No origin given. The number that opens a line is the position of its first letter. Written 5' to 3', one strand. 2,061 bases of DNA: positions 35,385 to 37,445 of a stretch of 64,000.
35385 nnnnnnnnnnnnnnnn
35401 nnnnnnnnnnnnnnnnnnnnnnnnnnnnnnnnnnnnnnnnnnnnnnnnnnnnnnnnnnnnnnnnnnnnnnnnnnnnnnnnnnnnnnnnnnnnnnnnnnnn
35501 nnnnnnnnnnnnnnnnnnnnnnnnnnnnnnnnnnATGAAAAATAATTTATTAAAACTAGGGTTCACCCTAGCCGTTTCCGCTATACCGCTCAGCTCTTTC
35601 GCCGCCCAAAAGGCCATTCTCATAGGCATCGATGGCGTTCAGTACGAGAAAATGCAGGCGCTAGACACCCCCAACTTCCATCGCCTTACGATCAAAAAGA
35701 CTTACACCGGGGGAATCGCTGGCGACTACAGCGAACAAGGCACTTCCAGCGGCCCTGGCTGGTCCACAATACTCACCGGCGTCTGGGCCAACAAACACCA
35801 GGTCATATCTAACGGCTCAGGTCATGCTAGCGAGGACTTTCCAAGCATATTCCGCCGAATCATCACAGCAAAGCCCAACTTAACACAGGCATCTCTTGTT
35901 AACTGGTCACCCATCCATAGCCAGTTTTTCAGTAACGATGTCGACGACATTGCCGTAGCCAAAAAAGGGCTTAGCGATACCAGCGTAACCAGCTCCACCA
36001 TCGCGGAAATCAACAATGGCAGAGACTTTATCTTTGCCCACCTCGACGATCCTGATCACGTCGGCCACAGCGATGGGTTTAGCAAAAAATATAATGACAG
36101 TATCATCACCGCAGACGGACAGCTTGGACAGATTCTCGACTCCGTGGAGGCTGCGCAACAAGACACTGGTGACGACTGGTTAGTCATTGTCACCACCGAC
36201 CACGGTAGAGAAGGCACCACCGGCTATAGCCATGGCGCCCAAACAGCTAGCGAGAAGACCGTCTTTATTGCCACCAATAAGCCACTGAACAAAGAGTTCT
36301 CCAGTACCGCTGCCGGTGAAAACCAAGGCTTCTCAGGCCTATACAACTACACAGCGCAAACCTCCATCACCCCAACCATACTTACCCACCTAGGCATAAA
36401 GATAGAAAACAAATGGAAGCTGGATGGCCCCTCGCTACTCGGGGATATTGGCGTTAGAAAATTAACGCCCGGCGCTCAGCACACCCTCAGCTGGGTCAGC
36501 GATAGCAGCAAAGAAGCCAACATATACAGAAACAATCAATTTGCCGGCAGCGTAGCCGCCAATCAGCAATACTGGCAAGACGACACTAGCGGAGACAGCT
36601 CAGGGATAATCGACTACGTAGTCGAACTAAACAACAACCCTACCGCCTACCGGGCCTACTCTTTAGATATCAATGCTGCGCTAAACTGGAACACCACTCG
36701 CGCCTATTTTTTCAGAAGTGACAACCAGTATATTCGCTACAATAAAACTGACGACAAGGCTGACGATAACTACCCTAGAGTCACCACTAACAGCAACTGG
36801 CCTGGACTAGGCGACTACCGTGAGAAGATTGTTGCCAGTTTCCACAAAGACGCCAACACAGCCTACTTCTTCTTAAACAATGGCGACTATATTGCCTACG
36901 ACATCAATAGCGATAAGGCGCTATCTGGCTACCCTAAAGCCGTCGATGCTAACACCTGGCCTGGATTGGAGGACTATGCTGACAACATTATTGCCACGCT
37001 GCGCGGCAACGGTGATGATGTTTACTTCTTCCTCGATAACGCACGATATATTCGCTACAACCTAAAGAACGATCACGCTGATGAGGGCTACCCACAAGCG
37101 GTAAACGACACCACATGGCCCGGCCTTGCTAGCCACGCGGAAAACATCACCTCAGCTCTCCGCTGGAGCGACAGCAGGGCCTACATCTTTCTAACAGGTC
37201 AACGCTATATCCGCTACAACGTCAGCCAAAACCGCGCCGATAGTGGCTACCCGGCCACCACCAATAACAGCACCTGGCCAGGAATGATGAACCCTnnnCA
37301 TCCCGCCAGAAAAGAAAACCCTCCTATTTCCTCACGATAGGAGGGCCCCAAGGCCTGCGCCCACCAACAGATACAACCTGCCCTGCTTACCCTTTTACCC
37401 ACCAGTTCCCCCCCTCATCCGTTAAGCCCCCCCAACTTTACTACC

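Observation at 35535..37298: Secreted NPP-type phosphodiesterase fused to four hemopexin-like repeats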

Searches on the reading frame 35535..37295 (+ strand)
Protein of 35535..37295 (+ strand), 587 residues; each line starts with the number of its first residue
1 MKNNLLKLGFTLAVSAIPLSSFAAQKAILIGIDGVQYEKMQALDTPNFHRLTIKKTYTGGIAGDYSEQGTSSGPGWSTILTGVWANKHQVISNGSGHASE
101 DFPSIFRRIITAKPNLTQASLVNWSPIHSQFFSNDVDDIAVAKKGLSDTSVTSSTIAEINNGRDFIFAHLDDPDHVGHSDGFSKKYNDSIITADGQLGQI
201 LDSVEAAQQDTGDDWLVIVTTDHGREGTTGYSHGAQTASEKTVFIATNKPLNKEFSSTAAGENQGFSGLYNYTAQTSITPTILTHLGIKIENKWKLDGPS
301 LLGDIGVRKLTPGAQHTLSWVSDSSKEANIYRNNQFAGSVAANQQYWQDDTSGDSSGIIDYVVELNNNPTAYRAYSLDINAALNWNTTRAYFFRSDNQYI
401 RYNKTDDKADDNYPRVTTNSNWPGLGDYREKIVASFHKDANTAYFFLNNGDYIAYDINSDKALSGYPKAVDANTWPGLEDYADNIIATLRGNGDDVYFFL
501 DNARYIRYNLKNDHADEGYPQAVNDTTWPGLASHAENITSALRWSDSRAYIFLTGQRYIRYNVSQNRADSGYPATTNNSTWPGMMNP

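Call 3: search_protein_families(library=pfam, proteins=[window:35535-37295:+], max_evalue=1)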
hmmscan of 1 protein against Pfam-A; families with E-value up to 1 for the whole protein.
window:35535-37295:+ (587 aa): 3 families
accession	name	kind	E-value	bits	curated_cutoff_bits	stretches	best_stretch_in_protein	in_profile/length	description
PF01663.27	Phosphodiest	-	5.5e-12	46.4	23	2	28-94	2-66/342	Type I phosphodiesterase / nucleotide pyrophosphatase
PF01676.23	Metalloenzyme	-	1.7e-08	34.7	24.3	1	143-228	126-205/252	Metalloenzyme superfamily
PF00045.24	Hemopexin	-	2.8e-07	30.8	21.3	1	379-425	1-43/45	Hemopexin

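Call 4: search_protein_families(library=ncbifam, proteins=[window:35535-37295:+], max_evalue=1)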
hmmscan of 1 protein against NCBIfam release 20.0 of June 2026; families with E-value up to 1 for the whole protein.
window:35535-37295:+ (587 aa): 9 families
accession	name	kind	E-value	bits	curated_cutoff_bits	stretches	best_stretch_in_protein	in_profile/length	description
TIGR00306.2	apgM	subfamily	9.3e-06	24.9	320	1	153-223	281-347/403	2,3-bisphosphoglycerate-independent phosphoglycerate mutase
NF009049.0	PRK12383.1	equivalog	1.5e-05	24.1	254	1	150-236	273-352/408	phosphopentomutase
NF045661.1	HdlasePehA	equivalog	4.4e-05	22.3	900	1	188-303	286-390/506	phosphoric/sulfuric ester hydrolase PehA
NF003104.0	PRK04024.1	equivalog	0.0022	16.8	489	1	147-224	278-348/412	2,3-bisphosphoglycerate-independent phosphoglycerate mutase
NF038358.1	phophono_PhpG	equivalog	0.0086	14.9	545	1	159-224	305-363/417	CMP-5'-phosphonoformate--3-phosphoglycerate phosphonoformyl transferase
NF003392.1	PRK04542.1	equivalog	0.037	13.9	216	0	495-517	79-101/187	elongation factor P-like protein EfpL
NF003242.0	PRK04200.1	equivalog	0.076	11.9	426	1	159-223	281-339/395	cofactor-independent phosphoglycerate mutase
TIGR02535.1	hyp_Hser_kinase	hypoth_equivalog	0.15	10.8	446.3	1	161-223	283-341/397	proposed homoserine kinase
TIGR02178.1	yeiP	equivalog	0.18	12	264.05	0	434-461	70-97/186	elongation factor P-like protein YeiP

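Call 5: search_solved_structures(query=window:35535-37295:+, max_evalue=1, show_alignments=3)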
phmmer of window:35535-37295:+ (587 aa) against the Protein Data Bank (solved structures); distinct sequences matched with E-value up to 1: 15.
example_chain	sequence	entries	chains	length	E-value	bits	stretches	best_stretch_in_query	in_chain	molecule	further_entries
2mqs_A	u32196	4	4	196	3.8e-07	32.4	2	457-584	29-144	Matrix metalloproteinase-14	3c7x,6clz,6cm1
3oyo_A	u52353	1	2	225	8.7e-06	27.9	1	379-564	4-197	hemopexin fold protein CP4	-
2jxy_A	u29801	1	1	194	0.00014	23.9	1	382-477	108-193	Macrophage metalloelastase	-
1rtg_A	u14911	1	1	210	0.00019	23.4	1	472-576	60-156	HUMAN GELATINASE A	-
1gen_A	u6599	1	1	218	0.00021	23.3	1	472-576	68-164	GELATINASE A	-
5veo_A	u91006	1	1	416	0.00047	22.1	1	24-94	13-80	Ectonucleotide pyrophosphatase/phosphodiesterase family member 5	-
5ven_A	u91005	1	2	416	0.00049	22.1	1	24-94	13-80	Ectonucleotide pyrophosphatase/phosphodiesterase family member 5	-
3ba0_A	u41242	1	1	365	0.00053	22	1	382-477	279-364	Macrophage metalloelastase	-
1pex_A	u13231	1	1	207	0.0016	20.4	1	379-462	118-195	COLLAGENASE-3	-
1ck7_A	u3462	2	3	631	0.002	20.1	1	472-576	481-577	PROTEIN (GELATINASE A) | 72 KDA TYPE IV COLLAGENASE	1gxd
5vem_A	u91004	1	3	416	0.0021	20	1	25-94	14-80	Ectonucleotide pyrophosphatase/phosphodiesterase family member 5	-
4rt6_B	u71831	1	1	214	0.0046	18.9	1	440-576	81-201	Hemopexin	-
4fu4_A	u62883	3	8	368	0.0047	18.8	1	379-462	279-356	Collagenase 3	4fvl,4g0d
2clt_A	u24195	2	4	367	0.0076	18.2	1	459-550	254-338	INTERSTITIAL COLLAGENASE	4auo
1su3_A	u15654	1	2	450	0.01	17.8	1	458-547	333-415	Interstitial collagenase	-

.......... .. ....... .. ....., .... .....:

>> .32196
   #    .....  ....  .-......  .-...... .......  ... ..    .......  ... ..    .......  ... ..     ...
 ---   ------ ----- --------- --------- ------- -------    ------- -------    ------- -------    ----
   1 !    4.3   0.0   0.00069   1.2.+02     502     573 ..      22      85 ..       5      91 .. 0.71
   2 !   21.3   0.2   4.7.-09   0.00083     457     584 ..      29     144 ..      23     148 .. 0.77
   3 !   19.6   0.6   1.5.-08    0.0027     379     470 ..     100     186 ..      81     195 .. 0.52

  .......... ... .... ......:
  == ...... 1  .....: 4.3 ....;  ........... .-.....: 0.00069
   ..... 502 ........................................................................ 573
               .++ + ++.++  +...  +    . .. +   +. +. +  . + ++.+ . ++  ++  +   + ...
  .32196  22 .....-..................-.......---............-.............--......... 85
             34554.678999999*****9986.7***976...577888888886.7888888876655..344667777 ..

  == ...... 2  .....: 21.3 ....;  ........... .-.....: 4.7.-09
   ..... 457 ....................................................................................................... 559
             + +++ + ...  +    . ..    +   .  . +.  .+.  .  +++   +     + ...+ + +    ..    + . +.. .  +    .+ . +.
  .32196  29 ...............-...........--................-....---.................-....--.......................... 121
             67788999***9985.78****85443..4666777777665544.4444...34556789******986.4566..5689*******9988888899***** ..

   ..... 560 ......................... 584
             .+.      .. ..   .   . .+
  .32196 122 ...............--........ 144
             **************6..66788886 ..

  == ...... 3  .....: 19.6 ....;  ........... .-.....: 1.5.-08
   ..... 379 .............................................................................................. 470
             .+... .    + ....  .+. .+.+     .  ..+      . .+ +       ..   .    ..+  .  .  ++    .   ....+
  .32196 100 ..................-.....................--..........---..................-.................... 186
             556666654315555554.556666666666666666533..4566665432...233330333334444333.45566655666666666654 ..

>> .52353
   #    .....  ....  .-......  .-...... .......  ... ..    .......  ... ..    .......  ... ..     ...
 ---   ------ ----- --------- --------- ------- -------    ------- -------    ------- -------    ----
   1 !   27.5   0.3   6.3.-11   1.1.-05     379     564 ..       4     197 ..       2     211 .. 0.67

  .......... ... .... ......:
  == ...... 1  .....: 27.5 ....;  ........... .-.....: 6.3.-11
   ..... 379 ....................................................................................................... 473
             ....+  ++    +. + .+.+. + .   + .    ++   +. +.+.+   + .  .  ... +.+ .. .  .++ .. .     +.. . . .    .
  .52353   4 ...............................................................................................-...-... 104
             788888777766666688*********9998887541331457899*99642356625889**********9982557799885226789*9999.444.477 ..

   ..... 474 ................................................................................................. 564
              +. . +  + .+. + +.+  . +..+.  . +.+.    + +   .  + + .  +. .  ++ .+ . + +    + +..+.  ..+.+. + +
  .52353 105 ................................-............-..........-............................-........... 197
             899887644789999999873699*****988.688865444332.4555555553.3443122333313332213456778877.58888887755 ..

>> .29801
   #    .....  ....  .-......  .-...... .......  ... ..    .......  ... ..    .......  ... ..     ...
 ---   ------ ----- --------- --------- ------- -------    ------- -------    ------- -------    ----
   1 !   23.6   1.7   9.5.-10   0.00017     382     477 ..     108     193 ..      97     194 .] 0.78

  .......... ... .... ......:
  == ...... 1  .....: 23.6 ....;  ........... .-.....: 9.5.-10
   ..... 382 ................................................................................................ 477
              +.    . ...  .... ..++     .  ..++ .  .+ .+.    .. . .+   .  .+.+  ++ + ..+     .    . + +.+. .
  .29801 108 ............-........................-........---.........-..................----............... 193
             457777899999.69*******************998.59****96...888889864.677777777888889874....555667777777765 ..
